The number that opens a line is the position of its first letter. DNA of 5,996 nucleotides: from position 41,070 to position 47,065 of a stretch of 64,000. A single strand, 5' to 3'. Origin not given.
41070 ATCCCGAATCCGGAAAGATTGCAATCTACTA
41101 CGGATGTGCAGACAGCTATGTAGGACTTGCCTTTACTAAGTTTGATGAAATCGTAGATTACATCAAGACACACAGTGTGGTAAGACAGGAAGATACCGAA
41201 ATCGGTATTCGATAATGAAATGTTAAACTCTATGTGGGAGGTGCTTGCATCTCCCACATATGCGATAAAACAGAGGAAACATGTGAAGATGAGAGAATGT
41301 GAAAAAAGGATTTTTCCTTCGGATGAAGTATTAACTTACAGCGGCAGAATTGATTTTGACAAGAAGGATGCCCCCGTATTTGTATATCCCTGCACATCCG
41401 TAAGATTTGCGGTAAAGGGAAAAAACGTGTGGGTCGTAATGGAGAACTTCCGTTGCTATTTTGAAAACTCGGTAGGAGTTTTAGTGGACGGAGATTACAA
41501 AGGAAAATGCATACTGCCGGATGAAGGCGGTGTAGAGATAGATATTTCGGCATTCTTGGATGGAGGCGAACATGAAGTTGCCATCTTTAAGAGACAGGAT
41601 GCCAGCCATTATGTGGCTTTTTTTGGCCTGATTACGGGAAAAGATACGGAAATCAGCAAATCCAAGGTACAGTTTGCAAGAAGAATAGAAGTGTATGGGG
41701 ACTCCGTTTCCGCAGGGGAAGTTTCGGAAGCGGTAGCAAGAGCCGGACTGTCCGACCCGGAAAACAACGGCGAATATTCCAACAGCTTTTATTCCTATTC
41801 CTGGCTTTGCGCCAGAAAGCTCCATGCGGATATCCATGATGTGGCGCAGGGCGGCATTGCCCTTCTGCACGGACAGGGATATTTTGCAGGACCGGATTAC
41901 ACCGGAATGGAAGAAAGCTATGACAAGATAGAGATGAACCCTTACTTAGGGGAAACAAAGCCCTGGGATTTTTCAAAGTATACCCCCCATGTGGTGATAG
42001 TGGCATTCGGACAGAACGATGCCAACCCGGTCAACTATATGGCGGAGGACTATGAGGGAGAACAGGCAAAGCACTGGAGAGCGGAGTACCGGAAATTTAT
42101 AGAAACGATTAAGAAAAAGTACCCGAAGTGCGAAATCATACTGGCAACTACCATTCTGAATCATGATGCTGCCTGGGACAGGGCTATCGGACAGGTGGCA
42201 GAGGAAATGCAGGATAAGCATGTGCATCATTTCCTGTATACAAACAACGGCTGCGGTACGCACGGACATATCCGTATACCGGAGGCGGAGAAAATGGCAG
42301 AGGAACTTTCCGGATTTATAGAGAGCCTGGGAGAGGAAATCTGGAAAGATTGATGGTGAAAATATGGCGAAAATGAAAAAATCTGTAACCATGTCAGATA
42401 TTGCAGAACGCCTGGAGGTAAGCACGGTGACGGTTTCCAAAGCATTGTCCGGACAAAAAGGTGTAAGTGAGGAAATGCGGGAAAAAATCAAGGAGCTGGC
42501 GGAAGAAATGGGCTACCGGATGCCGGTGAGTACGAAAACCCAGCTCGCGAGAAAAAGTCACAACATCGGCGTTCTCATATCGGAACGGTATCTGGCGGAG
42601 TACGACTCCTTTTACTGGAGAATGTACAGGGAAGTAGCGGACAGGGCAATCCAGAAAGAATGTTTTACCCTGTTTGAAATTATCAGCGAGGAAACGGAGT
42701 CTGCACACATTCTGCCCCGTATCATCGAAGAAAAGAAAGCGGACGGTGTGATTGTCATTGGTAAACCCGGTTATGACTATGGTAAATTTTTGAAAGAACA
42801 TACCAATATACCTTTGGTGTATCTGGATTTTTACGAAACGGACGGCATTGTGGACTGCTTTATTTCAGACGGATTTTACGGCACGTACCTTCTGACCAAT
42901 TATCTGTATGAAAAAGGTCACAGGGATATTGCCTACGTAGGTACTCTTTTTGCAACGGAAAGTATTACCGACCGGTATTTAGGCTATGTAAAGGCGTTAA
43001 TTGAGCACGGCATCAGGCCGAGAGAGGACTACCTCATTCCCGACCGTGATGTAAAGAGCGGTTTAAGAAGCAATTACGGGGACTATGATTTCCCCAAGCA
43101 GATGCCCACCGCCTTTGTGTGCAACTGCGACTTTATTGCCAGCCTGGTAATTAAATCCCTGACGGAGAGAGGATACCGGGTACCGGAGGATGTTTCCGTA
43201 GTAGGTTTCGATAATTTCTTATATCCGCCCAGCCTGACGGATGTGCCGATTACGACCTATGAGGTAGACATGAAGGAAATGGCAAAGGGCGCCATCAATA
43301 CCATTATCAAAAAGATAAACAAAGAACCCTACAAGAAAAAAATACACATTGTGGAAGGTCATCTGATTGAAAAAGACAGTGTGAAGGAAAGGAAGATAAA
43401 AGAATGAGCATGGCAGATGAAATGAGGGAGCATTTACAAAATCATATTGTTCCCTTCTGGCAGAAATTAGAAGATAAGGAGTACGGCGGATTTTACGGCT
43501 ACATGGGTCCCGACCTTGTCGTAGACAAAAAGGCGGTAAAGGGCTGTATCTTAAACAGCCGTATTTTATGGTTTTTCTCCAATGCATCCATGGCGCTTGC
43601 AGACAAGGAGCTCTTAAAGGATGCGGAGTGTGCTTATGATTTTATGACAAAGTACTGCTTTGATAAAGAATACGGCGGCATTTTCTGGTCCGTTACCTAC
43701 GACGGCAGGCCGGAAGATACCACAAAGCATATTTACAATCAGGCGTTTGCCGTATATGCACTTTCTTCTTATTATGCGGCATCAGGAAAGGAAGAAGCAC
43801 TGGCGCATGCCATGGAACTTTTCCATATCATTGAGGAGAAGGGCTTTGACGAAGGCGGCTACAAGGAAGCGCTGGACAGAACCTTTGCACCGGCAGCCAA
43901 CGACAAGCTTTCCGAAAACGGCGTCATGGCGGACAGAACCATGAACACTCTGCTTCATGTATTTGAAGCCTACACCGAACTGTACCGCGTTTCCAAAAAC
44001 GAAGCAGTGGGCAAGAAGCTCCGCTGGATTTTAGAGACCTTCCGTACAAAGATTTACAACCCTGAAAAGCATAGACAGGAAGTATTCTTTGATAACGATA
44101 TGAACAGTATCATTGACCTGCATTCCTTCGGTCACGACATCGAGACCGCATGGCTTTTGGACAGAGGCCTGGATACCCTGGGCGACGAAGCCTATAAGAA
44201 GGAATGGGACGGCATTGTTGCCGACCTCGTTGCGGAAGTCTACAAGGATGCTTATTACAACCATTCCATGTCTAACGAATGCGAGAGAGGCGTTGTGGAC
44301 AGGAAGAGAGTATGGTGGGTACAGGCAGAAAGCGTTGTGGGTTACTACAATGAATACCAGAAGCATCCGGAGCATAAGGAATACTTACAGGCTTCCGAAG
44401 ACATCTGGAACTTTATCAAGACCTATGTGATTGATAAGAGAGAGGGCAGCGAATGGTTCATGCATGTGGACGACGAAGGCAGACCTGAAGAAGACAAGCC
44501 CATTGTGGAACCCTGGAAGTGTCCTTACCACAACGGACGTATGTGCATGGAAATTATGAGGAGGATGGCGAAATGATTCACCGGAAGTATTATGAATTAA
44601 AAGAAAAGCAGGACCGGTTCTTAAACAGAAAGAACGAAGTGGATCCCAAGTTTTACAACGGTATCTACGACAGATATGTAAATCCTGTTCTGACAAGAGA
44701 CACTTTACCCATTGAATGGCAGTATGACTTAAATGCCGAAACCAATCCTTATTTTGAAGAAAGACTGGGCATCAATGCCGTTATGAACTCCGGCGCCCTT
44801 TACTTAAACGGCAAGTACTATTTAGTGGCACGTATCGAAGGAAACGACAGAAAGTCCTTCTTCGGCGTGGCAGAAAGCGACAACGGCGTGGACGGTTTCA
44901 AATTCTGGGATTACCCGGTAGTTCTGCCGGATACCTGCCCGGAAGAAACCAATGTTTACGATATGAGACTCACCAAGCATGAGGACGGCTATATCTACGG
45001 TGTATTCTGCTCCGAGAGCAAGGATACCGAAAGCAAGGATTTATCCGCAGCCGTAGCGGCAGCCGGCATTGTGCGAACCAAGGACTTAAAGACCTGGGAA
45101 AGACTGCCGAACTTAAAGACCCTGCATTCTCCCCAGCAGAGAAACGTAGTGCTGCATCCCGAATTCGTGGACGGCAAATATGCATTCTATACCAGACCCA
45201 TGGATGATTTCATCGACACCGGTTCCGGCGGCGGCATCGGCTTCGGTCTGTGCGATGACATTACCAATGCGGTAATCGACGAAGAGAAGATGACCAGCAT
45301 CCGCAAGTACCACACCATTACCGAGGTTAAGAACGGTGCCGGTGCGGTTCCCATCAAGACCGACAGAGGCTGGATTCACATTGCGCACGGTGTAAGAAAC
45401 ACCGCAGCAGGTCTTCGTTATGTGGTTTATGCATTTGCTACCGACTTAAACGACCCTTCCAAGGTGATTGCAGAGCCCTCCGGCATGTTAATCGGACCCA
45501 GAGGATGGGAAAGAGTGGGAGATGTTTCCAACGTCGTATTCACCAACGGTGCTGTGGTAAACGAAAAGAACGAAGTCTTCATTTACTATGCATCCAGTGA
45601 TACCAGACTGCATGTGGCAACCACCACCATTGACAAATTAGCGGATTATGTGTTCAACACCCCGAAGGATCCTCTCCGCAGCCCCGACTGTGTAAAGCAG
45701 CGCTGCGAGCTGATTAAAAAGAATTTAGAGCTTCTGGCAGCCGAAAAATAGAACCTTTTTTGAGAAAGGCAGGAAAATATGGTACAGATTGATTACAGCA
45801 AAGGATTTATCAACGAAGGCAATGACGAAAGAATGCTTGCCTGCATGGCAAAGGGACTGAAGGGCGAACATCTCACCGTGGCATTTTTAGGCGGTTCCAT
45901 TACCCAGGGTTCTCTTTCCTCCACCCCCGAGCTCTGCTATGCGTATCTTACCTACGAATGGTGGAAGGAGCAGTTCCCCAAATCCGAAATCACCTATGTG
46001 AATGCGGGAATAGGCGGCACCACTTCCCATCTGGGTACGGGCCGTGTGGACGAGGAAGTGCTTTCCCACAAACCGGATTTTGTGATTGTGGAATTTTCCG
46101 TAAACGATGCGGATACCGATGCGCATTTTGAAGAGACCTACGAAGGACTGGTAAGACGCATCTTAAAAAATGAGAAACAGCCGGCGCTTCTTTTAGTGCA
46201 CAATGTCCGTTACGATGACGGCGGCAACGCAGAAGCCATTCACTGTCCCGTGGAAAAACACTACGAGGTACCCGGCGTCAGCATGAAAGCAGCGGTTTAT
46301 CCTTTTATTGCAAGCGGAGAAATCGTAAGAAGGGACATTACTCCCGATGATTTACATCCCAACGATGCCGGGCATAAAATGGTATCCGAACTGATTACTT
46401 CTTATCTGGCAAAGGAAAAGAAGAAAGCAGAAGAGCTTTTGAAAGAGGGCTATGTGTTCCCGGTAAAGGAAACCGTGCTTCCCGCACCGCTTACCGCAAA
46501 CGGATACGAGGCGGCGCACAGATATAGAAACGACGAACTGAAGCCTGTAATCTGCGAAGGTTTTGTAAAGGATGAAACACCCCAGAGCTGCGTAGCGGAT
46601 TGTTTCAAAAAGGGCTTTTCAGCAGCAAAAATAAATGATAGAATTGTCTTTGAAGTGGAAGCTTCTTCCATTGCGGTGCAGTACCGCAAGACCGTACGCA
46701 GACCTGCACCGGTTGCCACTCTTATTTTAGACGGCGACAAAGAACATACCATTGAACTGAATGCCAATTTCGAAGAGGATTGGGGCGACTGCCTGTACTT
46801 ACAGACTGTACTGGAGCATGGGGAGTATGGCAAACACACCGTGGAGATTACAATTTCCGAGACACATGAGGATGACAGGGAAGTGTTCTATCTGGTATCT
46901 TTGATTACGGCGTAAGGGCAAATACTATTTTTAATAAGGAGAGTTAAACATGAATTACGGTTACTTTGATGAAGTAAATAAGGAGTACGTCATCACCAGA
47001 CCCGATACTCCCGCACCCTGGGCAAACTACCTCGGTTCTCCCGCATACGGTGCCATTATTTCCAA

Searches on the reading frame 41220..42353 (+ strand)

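Call 7: search_protein_families(library=pfam, proteins=[window:41220-42353:+], max_evalue=0.001)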
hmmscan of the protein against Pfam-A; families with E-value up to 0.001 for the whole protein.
window:41220-42353:+ (377 aa): 3 families
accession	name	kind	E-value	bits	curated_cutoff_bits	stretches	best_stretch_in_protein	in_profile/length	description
PF17996.7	CE2_N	-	3.9e-20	72.4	27.9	1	40-145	1-104/108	Carbohydrate esterase 2 N-terminal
PF13472.12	Lipase_GDSL_2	-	5.3e-07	30.7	32.9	1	159-322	2-121/178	GDSL-like Lipase/Acylhydrolase family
PF04311.20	DUF459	-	0.00021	21.2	27.2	1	252-298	56-101/197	Protein of unknown function (DUF459)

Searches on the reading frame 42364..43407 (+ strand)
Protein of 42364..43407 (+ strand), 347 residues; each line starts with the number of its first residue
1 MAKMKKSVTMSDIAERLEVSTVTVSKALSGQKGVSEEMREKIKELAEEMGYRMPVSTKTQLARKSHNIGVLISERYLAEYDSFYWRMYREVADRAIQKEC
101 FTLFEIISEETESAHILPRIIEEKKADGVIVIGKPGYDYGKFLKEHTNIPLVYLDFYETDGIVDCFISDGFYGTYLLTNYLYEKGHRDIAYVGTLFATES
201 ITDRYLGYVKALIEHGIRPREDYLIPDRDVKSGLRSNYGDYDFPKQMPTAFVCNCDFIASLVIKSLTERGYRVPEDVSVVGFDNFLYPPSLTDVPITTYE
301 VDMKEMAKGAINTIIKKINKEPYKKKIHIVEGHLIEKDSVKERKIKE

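Call 7: search_protein_families(library=pfam, proteins=[window:42364-43407:+], max_evalue=0.001)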
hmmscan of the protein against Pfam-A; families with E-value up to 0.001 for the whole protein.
window:42364-43407:+ (347 aa): 3 families
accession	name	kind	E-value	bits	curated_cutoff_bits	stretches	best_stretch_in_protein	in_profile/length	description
PF13377.12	Peripla_BP_3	-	4.8e-32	111.8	26.5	1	179-340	2-167/167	Periplasmic binding protein-like domain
PF00532.27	Peripla_BP_1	-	2.9e-14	53.6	22.2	1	68-321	4-264/281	Periplasmic binding proteins and sugar binding domain of LacI family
PF00356.27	LacI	-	4e-11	43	27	1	9-52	1-44/46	Bacterial regulatory proteins, lacI family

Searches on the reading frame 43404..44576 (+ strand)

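Call 7: search_protein_families(library=pfam, proteins=[window:43404-44576:+], max_evalue=0.001)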
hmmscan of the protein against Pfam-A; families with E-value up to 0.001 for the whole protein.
window:43404-44576:+ (390 aa): 1 family
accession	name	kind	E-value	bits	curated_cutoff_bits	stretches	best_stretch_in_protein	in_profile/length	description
PF07221.17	GlcNAc_2-epim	-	1.4e-31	110.5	23.4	1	29-366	1-335/347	N-acylglucosamine 2-epimerase (GlcNAc 2-epimerase)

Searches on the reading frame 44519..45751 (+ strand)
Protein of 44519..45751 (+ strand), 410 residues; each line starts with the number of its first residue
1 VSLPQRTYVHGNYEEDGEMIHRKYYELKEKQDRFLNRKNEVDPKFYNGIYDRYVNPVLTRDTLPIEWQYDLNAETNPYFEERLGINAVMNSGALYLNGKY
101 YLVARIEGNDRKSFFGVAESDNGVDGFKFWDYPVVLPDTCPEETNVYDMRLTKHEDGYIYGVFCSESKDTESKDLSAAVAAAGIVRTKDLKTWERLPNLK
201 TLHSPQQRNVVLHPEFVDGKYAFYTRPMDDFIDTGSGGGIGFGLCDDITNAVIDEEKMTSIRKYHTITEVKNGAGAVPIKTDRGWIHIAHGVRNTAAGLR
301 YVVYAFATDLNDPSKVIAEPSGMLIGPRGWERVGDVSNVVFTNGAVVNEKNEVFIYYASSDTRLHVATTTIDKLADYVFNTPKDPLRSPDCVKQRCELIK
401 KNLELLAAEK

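Call 7: search_protein_families(library=pfam, proteins=[window:44519-45751:+], max_evalue=0.001)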
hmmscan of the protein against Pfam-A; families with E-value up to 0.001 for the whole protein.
window:44519-45751:+ (410 aa): 1 family
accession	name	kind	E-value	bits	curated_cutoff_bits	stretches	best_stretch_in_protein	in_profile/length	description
PF04041.19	Glyco_hydro_130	-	3.5e-24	85.8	26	1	90-377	43-317/320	beta-1,4-mannooligosaccharide phosphorylase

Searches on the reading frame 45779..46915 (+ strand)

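Call 7: search_protein_families(library=pfam, proteins=[window:45779-46915:+], max_evalue=0.001)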
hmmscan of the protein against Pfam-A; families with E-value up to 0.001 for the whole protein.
window:45779-46915:+ (378 aa): 3 families
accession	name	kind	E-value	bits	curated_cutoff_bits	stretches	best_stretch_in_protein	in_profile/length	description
PF13472.12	Lipase_GDSL_2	-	7.2e-19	69.4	32.9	1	36-200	1-177/178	GDSL-like Lipase/Acylhydrolase family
PF00657.28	Lipase_GDSL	-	2.5e-07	31.5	23.6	0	34-141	1-125/208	GDSL-like Lipase/Acylhydrolase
PF25182.1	NonGDSL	-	0.00065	19.5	80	1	19-147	14-143/220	Non-GDSL lipase-like family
